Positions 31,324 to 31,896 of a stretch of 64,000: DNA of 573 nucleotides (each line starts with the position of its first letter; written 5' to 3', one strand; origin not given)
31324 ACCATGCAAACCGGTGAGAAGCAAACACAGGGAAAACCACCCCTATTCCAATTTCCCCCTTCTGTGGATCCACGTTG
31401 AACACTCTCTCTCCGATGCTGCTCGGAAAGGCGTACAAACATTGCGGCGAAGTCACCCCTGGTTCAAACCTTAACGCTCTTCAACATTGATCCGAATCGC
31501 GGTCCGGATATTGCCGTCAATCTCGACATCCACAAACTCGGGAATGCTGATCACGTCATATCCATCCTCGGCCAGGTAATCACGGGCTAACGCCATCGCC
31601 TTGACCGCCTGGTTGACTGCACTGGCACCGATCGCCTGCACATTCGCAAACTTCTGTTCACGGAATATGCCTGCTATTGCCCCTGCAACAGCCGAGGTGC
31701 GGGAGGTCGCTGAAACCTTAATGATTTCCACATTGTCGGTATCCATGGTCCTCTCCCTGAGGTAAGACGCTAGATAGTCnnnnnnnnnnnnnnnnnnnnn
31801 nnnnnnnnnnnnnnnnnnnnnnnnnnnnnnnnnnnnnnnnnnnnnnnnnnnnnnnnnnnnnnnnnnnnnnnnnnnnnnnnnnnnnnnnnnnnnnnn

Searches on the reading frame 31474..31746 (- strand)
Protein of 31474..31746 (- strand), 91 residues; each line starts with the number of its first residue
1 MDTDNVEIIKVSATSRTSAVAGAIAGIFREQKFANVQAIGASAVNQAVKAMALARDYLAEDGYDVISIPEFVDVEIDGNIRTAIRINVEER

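Call 53: find_encoding_contigs(protein=window:31474-31746:-, flank=4000, max_places=6)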
Protein window:31474-31746:- (91 aa): 18 contigs read that carry it; 6 places shown.
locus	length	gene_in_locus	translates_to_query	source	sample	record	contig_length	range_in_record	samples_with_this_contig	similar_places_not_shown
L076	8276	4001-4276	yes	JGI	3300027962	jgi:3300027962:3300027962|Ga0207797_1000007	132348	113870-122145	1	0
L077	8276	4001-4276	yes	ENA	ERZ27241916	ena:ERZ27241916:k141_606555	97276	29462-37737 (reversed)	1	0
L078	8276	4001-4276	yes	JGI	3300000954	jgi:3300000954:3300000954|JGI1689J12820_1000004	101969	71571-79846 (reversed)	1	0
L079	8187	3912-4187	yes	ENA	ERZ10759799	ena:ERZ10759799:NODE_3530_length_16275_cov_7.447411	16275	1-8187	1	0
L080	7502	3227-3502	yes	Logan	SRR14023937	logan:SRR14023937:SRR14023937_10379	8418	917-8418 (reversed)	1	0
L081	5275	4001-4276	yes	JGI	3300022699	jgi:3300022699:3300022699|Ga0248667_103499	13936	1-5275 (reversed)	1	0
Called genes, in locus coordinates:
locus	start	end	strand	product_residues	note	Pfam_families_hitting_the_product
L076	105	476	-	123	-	PF13442:Cytochrome_CBB3, PF00034:Cytochrom_C (weak)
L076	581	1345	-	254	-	PF01061:ABC2_membrane, PF12698:ABC2_membrane_3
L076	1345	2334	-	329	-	PF00005:ABC_tran, PF13304:AAA_21, PF13732:DrrA1-3_C (weak)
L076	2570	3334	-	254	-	PF02593:DUF166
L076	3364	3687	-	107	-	PF07883:Cupin_2 (weak)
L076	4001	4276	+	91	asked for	PF04232:SpoVS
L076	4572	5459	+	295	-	PF01680:SOR_SNZ, PF05690:ThiG (weak)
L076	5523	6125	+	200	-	PF01174:SNO, PF07685:GATase_3 (weak)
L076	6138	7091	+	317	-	-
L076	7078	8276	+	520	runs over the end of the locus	PF19568:Spore_III_AA, PF00004:AAA (weak), PF03266:NTPase_1 (faint), PF13481:AAA_25 (faint), PF25516:PTPase, PF01424:R3H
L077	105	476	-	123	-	PF13442:Cytochrome_CBB3, PF00034:Cytochrom_C (weak)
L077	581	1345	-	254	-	PF01061:ABC2_membrane, PF12698:ABC2_membrane_3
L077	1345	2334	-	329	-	PF00005:ABC_tran, PF13304:AAA_21, PF13732:DrrA1-3_C (weak)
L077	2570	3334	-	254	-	PF02593:DUF166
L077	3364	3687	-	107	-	PF07883:Cupin_2 (weak)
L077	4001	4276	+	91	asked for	PF04232:SpoVS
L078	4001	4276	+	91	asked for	PF04232:SpoVS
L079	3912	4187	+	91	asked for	PF04232:SpoVS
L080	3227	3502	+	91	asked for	PF04232:SpoVS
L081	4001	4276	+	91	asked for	PF04232:SpoVS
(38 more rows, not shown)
